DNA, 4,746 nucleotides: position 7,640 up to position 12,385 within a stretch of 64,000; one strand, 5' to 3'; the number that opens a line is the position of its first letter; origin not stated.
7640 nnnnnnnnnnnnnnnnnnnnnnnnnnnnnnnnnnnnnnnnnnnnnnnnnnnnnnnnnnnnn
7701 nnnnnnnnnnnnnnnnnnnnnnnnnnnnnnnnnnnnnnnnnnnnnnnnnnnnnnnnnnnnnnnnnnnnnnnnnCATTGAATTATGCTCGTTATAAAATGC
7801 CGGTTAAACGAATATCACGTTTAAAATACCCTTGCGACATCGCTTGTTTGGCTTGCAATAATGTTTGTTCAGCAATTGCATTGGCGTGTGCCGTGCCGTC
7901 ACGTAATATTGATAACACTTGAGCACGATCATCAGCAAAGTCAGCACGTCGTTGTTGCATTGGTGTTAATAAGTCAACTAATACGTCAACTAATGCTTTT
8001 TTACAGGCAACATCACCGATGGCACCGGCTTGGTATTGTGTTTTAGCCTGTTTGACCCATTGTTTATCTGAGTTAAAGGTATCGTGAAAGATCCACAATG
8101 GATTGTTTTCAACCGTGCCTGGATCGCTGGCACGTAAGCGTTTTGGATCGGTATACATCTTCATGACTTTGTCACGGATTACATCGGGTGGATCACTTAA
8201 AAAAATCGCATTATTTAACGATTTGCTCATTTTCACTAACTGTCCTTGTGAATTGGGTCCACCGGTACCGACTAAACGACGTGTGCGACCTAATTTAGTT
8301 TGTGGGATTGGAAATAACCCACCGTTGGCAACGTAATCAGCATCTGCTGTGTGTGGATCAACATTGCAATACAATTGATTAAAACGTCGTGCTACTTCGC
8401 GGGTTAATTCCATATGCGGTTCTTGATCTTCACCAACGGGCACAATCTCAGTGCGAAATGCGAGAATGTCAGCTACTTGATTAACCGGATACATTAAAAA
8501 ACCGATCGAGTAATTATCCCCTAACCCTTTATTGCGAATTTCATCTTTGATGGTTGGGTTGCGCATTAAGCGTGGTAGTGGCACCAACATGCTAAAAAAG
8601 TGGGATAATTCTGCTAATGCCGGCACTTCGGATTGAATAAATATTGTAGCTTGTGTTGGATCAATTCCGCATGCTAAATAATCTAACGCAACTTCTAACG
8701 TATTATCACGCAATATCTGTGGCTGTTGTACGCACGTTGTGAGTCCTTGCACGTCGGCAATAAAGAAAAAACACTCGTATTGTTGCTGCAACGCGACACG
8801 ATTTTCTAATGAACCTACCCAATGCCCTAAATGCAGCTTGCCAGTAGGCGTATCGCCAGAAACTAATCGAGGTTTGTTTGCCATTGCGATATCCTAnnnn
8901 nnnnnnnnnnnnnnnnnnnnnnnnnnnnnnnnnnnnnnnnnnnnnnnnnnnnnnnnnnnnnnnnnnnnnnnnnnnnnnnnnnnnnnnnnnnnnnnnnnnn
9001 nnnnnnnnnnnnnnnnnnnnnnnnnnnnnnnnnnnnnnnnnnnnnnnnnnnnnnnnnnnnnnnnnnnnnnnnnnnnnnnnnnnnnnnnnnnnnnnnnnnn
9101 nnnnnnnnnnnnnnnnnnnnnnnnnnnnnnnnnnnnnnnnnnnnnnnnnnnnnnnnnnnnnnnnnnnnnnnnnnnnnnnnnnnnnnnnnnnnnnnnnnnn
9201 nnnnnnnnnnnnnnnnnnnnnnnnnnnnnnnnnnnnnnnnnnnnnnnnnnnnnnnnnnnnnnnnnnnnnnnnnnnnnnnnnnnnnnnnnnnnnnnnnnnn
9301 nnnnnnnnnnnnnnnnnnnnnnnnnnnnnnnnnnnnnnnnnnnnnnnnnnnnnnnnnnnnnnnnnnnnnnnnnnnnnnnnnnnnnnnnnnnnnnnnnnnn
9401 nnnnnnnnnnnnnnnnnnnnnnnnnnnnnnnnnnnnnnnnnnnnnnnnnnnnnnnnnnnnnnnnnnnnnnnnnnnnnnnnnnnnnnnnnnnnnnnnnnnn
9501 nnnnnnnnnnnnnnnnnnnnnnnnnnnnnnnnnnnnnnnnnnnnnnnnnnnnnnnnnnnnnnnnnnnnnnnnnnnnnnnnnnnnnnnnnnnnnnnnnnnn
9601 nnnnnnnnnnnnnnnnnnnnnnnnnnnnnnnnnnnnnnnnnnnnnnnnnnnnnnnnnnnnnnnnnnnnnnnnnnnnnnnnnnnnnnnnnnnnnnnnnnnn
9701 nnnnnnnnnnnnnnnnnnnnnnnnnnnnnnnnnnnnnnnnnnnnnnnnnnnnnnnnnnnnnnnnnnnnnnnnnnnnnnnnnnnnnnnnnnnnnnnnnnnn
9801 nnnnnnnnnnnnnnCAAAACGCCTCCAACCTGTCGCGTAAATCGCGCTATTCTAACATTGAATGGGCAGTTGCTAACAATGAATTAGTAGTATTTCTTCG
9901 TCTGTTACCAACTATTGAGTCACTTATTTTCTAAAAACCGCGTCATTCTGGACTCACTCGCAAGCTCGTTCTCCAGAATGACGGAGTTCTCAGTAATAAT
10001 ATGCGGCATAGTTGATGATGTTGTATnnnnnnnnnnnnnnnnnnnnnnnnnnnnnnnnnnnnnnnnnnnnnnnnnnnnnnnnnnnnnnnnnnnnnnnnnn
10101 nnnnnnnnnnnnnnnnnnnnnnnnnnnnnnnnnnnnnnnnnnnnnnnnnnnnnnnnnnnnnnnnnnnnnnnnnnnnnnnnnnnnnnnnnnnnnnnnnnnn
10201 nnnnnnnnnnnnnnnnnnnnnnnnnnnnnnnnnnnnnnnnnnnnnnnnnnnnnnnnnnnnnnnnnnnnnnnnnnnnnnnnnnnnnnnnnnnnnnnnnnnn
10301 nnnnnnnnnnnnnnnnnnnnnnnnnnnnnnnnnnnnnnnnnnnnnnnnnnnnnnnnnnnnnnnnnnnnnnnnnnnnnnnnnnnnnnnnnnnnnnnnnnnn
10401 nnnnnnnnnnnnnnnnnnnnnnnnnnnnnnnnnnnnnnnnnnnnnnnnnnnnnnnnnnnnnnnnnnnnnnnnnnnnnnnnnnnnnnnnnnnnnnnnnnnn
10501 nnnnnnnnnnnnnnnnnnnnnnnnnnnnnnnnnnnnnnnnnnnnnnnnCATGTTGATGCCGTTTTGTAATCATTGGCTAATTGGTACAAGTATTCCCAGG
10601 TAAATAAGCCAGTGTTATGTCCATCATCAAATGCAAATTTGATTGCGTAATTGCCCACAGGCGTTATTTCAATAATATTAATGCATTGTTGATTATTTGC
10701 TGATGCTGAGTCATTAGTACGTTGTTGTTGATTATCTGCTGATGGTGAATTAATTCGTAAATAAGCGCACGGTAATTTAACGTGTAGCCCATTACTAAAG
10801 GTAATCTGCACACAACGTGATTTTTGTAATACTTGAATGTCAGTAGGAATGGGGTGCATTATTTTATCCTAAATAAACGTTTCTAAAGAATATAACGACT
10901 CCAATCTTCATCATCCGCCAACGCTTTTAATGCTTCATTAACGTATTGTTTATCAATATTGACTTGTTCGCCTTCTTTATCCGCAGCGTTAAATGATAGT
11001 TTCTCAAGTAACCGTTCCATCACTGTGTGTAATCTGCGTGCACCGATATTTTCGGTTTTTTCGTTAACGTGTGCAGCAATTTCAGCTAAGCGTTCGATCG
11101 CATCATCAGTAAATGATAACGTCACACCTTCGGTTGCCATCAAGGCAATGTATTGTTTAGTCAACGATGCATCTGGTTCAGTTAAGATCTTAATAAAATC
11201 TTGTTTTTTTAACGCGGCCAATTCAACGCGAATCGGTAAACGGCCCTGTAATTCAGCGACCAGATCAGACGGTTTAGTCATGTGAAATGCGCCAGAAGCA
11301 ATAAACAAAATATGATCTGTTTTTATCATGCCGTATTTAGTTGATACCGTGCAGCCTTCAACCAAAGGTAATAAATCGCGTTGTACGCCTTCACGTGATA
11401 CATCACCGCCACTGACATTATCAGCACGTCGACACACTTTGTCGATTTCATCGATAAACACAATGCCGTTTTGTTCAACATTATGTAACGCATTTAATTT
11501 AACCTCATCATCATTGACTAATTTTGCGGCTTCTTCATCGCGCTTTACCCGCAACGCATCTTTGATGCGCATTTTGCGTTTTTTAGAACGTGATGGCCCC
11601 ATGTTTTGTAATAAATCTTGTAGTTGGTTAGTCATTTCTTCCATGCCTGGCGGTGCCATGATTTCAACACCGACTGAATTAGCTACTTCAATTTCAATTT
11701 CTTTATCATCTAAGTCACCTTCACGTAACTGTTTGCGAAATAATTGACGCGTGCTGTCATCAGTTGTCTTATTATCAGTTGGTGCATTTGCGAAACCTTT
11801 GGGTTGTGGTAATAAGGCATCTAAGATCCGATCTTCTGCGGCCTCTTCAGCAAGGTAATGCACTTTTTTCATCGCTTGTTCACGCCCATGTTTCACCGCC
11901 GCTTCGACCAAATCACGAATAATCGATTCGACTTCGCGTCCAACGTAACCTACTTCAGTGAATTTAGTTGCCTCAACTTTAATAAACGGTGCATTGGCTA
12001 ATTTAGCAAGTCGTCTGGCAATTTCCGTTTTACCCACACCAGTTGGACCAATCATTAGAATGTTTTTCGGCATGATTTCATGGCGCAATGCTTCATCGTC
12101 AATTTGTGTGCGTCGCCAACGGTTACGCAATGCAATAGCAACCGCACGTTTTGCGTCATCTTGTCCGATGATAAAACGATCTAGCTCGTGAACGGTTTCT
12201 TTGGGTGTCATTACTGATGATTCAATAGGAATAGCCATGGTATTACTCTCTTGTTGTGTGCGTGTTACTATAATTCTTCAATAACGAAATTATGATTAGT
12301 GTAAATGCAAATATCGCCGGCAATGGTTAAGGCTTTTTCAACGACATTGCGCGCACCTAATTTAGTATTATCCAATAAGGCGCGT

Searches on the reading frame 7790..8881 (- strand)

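Call 61: search_protein_families(library=ncbifam, proteins=[window:7790-8881:-], max_evalue=0.00001)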
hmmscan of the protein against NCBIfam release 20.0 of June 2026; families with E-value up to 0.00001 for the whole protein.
window:7790-8881:- (363 aa): 10 families
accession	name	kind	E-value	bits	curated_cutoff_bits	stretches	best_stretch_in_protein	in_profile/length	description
NF008922.0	PRK12283.1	equivalog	1.5e-92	310.5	572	2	3-173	3-173/400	tryptophan--tRNA ligase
TIGR00233.1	trpS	equivalog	2.7e-80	270.1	176.75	1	3-348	2-326/328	tryptophan--tRNA ligase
NF009207.0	PRK12556.1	equivalog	1.5e-46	158.8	479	1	6-348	6-329/332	tryptophan--tRNA ligase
NF008923.0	PRK12284.1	equivalog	2.1e-46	158.6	597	1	5-349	4-330/431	tryptophan--tRNA ligase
NF008925.0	PRK12285.1-2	equivalog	5.8e-25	88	451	1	6-171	65-230/365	tryptophan--tRNA ligase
NF008927.0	PRK12285.1-4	equivalog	3.2e-22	79.1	478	2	5-168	75-239/385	tryptophan--tRNA ligase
NF008926.0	PRK12285.1-3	equivalog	3.6e-15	55.8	320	1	6-170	68-231/429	tryptophan--tRNA ligase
NF008924.0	PRK12285.1-1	equivalog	4e-15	55.9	644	1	6-166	76-231/381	tryptophan--tRNA ligase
NF006330.0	PRK08560.1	equivalog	4.7e-14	52.2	220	1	10-263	39-261/342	tyrosine--tRNA ligase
NF008928.0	PRK12285.1-5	equivalog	2.3e-10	39.6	891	1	7-168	96-253/530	tryptophan--tRNA ligase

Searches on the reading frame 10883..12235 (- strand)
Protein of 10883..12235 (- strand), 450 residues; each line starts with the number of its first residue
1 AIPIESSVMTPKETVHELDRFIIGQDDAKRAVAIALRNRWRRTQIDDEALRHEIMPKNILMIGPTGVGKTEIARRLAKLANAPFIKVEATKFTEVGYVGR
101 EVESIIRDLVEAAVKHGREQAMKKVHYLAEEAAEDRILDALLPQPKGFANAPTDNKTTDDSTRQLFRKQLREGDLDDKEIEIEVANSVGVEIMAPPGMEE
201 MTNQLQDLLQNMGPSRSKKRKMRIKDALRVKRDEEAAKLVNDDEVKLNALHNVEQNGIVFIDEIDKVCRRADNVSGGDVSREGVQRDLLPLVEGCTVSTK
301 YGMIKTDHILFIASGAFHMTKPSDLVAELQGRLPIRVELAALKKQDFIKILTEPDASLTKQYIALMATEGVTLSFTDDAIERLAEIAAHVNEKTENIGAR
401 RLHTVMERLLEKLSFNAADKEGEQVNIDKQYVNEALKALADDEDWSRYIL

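Call 61: search_protein_families(library=ncbifam, proteins=[window:10883-12235:-], max_evalue=0.00001)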
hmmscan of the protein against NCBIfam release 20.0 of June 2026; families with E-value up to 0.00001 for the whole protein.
window:10883-12235:- (450 aa): 14 families
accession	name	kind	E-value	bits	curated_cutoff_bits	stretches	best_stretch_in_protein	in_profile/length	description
TIGR00390.1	hslU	equivalog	6.3e-205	681.2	362.45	1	9-450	1-441/441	ATP-dependent protease ATPase subunit HslU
NF003745.1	PRK05342.1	equivalog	1.1e-67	228.7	359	3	6-127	57-179/418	ATP-dependent Clp protease ATP-binding subunit ClpX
TIGR00382.1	clpX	equivalog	3.8e-58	197.4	370.75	3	6-130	64-190/414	ATP-dependent protease ATP-binding subunit ClpX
TIGR01241.2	FtsH_fam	equivalog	1.5e-11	43.8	600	1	55-116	194-253/598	ATP-dependent zinc metalloprotease FtsH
TIGR01242.2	TIGR01242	subfamily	2.9e-11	43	500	1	56-115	148-205/362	proteasome-activating nucleotidase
NF003069.1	PRK03992.1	subfamily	8.6e-11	41.6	500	1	56-115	165-222/379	proteasome-activating nucleotidase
TIGR02639.1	ClpA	equivalog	3.6e-10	38.7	993.15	1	16-100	453-531/734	ATP-dependent Clp protease ATP-binding subunit ClpA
NF008004.0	PRK10733.1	equivalog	2e-09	36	1008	1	24-115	156-242/644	ATP-dependent zinc metalloprotease FtsH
NF047747.1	PrtsmActNtasePan2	equivalog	3.6e-09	36.4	700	0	56-115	185-242/397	proteasome-activating nucleotidase Pan2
NF047748.1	PrtsmActNtasePan1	equivalog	3.5e-08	32.9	750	0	56-116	182-240/405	proteasome-activating nucleotidase Pan1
TIGR01243.1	CDC48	subfamily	6.6e-07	28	802.65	0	56-113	212-267/733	CDC48 family AAA ATPase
NF041006.2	cell_div_CdvC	equivalog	7.3e-07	28.4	650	0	8-122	93-198/370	cell division protein CdvC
NF008263.0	PRK11034.1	equivalog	4.2e-06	24.9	1350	0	15-100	453-532/758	ATP-dependent Clp protease ATP-binding subunit ClpA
TIGR03346.1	chaperone_ClpB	equivalog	9.9e-06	24.2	1232.1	0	16-79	561-618/853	ATP-dependent chaperone ClpB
